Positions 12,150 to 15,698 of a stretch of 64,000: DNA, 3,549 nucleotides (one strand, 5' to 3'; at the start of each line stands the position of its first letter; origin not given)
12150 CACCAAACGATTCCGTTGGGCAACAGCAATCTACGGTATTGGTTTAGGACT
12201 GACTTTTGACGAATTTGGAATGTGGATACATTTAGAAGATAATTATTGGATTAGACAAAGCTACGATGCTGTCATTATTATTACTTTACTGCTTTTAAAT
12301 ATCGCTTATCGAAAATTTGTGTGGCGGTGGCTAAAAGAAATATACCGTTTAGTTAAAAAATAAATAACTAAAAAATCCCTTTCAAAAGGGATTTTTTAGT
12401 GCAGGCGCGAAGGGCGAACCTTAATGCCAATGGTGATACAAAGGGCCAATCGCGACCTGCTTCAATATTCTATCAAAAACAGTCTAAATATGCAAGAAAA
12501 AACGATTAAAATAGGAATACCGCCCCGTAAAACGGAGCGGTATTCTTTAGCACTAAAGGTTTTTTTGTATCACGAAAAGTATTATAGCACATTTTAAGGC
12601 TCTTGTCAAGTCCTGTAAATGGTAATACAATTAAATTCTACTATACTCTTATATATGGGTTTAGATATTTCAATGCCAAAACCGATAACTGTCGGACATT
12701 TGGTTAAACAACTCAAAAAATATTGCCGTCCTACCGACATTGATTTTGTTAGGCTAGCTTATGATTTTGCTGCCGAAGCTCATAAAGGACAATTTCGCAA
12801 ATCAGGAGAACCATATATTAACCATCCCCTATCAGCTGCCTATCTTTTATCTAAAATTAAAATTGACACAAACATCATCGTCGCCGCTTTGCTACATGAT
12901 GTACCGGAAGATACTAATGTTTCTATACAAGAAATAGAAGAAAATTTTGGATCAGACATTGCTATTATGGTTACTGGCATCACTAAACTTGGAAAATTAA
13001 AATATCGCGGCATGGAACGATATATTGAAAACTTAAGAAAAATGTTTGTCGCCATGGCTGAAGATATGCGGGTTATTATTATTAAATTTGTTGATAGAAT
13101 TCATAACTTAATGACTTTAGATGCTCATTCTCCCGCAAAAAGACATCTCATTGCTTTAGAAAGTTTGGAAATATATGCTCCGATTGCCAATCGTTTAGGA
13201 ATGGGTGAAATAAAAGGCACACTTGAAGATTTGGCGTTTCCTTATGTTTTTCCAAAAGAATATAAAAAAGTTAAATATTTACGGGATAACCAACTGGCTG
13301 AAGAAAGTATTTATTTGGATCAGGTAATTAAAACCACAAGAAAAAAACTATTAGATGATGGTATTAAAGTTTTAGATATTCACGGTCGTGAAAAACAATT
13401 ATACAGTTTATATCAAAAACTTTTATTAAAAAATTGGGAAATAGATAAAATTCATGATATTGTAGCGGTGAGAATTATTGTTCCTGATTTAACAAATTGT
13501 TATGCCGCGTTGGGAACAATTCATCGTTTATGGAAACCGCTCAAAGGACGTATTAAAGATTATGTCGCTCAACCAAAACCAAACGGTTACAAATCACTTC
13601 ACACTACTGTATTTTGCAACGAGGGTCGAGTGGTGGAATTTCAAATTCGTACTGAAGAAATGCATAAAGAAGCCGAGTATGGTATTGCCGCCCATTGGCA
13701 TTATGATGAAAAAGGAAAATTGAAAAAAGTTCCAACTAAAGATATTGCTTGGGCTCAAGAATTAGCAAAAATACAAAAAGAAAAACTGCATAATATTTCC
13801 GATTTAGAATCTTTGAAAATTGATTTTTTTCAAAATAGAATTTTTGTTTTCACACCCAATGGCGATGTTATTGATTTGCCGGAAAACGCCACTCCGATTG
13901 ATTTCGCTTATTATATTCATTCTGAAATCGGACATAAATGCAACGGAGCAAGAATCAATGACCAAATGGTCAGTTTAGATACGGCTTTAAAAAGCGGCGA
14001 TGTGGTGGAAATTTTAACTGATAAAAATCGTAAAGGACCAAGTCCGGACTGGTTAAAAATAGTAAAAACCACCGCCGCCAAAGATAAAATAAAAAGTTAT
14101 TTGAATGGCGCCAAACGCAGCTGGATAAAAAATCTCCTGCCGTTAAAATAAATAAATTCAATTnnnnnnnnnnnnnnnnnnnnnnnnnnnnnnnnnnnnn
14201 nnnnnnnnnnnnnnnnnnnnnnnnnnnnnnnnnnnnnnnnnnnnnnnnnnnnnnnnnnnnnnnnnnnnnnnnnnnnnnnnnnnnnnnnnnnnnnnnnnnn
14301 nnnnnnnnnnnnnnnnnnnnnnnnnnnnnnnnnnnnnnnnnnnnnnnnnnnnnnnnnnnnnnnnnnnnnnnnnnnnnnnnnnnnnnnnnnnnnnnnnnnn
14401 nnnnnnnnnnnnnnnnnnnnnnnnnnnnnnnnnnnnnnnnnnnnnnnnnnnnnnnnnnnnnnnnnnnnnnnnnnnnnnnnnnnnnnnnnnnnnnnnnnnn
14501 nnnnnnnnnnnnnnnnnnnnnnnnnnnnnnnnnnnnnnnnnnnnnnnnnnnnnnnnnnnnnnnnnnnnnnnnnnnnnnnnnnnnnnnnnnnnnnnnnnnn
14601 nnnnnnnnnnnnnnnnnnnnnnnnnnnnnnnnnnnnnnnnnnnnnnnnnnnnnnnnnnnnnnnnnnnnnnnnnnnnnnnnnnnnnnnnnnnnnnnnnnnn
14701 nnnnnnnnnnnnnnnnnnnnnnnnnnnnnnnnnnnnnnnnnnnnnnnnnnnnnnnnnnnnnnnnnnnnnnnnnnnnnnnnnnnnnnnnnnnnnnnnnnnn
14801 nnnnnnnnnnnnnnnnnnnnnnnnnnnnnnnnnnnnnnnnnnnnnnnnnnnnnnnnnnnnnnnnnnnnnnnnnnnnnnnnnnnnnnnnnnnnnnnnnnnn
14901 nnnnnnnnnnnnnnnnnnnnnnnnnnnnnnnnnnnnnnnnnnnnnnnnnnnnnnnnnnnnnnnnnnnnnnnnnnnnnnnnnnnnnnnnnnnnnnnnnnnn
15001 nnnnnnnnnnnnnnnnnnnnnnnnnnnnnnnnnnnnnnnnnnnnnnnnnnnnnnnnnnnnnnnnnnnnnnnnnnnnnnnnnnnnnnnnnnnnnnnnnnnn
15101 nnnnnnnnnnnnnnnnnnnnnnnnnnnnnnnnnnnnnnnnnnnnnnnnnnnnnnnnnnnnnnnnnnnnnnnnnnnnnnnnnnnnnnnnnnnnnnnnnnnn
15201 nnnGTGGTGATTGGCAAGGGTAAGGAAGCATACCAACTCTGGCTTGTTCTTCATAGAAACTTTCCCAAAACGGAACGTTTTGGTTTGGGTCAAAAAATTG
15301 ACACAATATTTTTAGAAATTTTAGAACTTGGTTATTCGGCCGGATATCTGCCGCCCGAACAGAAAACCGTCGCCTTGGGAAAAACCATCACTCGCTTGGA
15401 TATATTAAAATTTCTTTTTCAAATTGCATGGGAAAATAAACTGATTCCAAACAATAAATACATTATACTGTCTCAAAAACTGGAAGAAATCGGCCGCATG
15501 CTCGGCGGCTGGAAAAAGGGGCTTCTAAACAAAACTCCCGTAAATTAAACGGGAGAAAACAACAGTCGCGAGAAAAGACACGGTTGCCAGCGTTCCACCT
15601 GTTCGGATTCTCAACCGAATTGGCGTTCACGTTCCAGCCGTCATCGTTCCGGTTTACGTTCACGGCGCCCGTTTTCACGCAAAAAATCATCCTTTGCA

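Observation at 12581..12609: Four copies of one promoter module with a conserved 17-bp spacer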

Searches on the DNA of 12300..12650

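Call 12: search_rna_families(source=window, start=12300, end=12650, threshold=evalue, max_evalue=10, show_alignments=2)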
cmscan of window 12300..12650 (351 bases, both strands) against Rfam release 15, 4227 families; matches with E-value up to 10: 32.
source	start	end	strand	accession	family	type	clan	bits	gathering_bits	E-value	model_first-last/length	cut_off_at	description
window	12333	12426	-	RF01770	rimP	Cis-reg; leader;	-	24.4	47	0.069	1-102/102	no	Gammaprotebacteria rimP leader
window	12306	12397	+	RF02747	FtrA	Gene; sRNA;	-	22.8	134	0.4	1-111/111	no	Francisella sRNA A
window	12369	12506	-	RF04180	BTnc231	Gene; sRNA;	-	22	80.4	0.019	1-154/154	no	Bacteroides sRNA BTnc231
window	12364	12393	-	RF01379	CRISPR-DR66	Gene; CRISPR;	CL00014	21.2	45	0.22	6-32/37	no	CRISPR RNA direct repeat element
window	12371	12400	-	RF02438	SpF51_sRNA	Gene; sRNA;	-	19.9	50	0.28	1-45/45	no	Streptococcus sRNA SpF51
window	12361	12397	+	RF02607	AbsR25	Gene; sRNA;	-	19.8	47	0.34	125-164/164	no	Acinetobacter sRNA 25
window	12494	12567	-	RF00689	MIR390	Gene; miRNA;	-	19.2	77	0.24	1-121/121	no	MIR390 microRNA precursor family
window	12475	12572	-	RF01770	rimP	Cis-reg; leader;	-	19.1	47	0.92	1-102/102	no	Gammaprotebacteria rimP leader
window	12374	12551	+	RF00515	PyrR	Cis-reg;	-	18.2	54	3.5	1-115/115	no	PyrR binding site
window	12363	12404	-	RF03483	MIR319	Gene; miRNA;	-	17.8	54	0.38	1-92/92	no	MIR319 microRNA precursor family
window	12361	12406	-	RF00697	mir-186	Gene; miRNA;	-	17.7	70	0.95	1-82/82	no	mir-186 microRNA precursor family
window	12352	12407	+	RF02362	Yfr10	Gene; sRNA;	-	17.7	43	4.1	1-78/78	no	Cyanobacterial functional RNA 10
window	12388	12546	+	RF04184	BTnc060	Gene; sRNA;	-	17.6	228.9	1.8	1-213/213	no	Bacteroides sRNA BTnc060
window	12364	12396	+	RF02438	SpF51_sRNA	Gene; sRNA;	-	17.4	50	1.1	1-45/45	no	Streptococcus sRNA SpF51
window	12498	12650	-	RF03532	SQ2397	Cis-reg;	-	16.8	100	1.1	101-243/243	5'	Cis-regulator of HTH transcription factor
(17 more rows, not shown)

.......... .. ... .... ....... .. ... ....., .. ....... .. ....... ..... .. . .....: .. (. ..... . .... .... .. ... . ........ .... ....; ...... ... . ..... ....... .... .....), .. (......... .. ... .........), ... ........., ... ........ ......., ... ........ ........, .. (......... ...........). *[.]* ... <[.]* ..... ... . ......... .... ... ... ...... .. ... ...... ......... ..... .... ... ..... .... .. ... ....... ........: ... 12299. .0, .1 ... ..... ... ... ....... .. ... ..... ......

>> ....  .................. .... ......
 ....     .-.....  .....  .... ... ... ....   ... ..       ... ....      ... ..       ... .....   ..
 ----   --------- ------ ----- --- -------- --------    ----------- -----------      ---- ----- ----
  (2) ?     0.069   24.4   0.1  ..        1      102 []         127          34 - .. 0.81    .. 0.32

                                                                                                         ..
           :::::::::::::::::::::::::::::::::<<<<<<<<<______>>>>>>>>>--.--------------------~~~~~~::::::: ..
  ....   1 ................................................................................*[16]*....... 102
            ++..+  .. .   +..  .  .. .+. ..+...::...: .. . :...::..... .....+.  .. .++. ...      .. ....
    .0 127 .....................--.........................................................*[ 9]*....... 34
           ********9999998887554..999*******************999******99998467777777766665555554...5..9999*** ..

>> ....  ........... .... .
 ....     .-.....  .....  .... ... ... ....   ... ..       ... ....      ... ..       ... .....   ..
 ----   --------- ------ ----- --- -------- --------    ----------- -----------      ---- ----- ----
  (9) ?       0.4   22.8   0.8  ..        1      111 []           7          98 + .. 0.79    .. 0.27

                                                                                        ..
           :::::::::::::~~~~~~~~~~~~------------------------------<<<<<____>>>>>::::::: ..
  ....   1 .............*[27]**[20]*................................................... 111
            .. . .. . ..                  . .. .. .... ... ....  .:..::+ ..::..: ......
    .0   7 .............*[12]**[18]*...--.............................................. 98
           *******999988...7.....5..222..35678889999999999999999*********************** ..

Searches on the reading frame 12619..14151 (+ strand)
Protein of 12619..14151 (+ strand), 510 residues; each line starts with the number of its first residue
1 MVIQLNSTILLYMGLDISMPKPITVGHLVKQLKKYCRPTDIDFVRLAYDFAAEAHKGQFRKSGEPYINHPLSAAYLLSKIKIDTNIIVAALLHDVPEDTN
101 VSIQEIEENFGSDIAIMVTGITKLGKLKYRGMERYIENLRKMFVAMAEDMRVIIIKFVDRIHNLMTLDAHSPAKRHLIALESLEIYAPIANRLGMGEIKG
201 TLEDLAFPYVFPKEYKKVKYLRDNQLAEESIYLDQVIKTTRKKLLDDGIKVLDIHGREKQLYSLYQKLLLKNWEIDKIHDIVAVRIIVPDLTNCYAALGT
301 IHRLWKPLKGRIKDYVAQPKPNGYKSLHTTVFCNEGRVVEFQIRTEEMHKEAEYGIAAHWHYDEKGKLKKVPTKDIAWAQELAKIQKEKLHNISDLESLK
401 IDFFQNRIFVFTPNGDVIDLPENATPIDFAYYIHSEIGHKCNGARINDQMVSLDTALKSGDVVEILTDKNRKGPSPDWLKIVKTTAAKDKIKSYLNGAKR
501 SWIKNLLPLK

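Call 58: find_homologous_proteins(query=window:12619-14151:+, max_evalue=1e-60)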
Query window:12619-14151:+ (510 aa): 8000 proteins with E <= 1e-60 among 8000 candidates; the best 120 are listed.
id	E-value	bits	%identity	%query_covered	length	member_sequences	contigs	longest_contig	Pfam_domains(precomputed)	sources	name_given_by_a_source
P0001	0.0e+0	1131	100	98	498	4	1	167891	PF04607.24,PF13328.13,PF02824.28,PF01966.29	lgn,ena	-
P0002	1.2e-283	959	82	98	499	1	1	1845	PF04607.24,PF13328.13,PF02824.28,PF01966.29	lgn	-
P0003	1.6e-283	959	83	98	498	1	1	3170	PF04607.24,PF13328.13,PF02824.28,PF01966.29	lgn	-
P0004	9.4e-246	834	72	97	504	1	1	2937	PF04607.24,PF13328.13,PF02824.28,PF01966.29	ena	-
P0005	7.0e-245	831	72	97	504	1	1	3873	PF04607.24,PF13328.13,PF02824.28,PF01966.29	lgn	-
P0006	1.0e-243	827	70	97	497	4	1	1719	PF04607.24,PF13328.13,PF02824.28,PF01966.29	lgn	-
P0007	6.4e-243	825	71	96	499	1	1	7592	PF04607.24,PF13328.13,PF02824.28,PF01966.29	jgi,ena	-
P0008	4.3e-242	822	71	97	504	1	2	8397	PF04607.24,PF13328.13,PF02824.28,PF01966.29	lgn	-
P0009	2.9e-241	819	70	97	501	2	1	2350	PF04607.24,PF13328.13,PF02824.28,PF01966.29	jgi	jgi:guanosine-3',5'-bis(diphosphate) 3'-pyrophosphohydrolase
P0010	7.3e-241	818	69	97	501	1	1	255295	PF04607.24,PF13328.13,PF02824.28,PF01966.29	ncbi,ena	-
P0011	8.4e-241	818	69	97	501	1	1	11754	PF04607.24,PF13328.13,PF02824.28,PF01966.29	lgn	-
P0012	1.3e-238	811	70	97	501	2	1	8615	PF04607.24,PF13328.13,PF02824.28,PF01966.29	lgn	-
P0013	2.8e-238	810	70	96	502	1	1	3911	PF04607.24,PF13328.13,PF02824.28,PF01966.29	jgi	-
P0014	3.0e-238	809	69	98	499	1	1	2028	PF04607.24,PF13328.13,PF02824.28,PF01966.29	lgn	-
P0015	1.8e-237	807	68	97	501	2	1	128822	PF04607.24,PF13328.13,PF02824.28,PF01966.29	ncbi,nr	ncbi:MAG: RelA/SpoT family protein [Candidatus Magasanikbacteria bacterium]|nr:RelA/SpoT family prot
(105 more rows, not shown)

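Call 59: find_encoding_contigs(protein=P0003, flank=1500, max_places=1)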
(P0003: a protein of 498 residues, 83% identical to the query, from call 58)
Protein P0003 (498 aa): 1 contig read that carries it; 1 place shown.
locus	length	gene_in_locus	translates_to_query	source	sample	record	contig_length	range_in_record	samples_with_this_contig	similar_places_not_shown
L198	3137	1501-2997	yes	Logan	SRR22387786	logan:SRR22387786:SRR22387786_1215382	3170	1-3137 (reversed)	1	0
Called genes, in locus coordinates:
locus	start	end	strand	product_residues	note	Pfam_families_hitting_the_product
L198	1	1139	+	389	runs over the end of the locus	?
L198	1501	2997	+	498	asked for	PF13328:HD_4, PF01966:HD, PF04607:RelA_SpoT, PF02824:TGS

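Call 60: find_encoding_contigs(protein=P0007, flank=1500, max_places=1)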
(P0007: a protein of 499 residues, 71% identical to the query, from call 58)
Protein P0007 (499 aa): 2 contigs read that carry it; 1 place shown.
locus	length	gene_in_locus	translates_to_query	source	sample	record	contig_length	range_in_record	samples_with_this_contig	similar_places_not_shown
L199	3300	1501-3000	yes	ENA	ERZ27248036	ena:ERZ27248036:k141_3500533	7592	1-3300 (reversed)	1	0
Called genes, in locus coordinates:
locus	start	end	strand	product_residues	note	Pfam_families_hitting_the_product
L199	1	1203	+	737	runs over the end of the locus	PF01751:Toprim, PF01131:Topoisom_bac, PF01396:Zn_ribbon_Top1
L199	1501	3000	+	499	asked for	PF13328:HD_4, PF01966:HD, PF04607:RelA_SpoT, PF02824:TGS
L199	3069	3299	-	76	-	?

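Call 61: find_encoding_contigs(protein=P0010, flank=1500, max_places=1)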
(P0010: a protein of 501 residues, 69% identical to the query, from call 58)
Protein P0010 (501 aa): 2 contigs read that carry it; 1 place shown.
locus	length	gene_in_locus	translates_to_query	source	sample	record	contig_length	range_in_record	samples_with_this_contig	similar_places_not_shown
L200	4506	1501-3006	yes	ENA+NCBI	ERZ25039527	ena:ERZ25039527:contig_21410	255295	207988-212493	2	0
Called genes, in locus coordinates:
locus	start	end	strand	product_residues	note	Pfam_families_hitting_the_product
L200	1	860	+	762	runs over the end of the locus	PF01751:Toprim, PF01131:Topoisom_bac, PF01396:Zn_ribbon_Top1, PF06677:Auto_anti-p27 (faint), PF01396:Zn_ribbon_Top1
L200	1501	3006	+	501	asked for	PF13328:HD_4, PF01966:HD, PF04607:RelA_SpoT, PF02824:TGS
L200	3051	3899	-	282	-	PF02195:ParB_N, PF17762:HTH_ParB, PF23552:ParB_C (weak)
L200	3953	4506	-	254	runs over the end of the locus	PF00142:Fer4_NifH (weak), PF01656:CbiA, PF02374:ArsA_ATPase (weak), PF06564:CBP_BcsQ, PF09140:MipZ (weak), PF10609:ParA, PF13614:AAA_31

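Call 62: find_encoding_contigs(protein=P0015, flank=1500, max_places=1)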
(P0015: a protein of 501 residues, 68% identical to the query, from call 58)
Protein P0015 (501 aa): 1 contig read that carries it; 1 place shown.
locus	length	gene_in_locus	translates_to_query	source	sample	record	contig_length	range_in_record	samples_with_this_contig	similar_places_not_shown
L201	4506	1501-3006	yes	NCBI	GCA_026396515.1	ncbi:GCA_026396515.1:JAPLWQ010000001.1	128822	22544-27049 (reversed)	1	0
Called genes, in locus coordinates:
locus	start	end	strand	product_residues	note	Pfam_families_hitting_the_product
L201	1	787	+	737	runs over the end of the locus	PF01751:Toprim, PF01131:Topoisom_bac, PF01396:Zn_ribbon_Top1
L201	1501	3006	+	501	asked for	PF13328:HD_4, PF01966:HD, PF04607:RelA_SpoT, PF02824:TGS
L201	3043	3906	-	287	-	PF02195:ParB_N, PF17762:HTH_ParB, PF23552:ParB_C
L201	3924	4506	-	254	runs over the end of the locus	PF00142:Fer4_NifH (weak), PF01656:CbiA, PF02374:ArsA_ATPase (weak), PF06564:CBP_BcsQ, PF09140:MipZ (weak), PF10609:ParA, PF13614:AAA_31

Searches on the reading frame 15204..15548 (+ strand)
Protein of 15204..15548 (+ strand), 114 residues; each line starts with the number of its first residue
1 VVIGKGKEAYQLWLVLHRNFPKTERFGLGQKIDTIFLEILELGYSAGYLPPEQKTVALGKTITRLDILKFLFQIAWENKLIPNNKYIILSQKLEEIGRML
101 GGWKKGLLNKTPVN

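Call 92: search_protein_families(library=pfam, proteins=[window:15204-15548:+], max_evalue=0.01)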
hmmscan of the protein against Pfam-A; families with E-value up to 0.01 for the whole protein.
window:15204-15548:+ (114 aa): 2 families
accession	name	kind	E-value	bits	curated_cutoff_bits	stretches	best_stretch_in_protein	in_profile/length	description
PF22296.2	bAvd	-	5.6e-15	56.2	40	1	13-106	14-106/107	bAvd-like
PF05635.17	23S_rRNA_IVP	-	0.0063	17.2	33.8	0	71-101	75-105/106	23S rRNA-intervening sequence protein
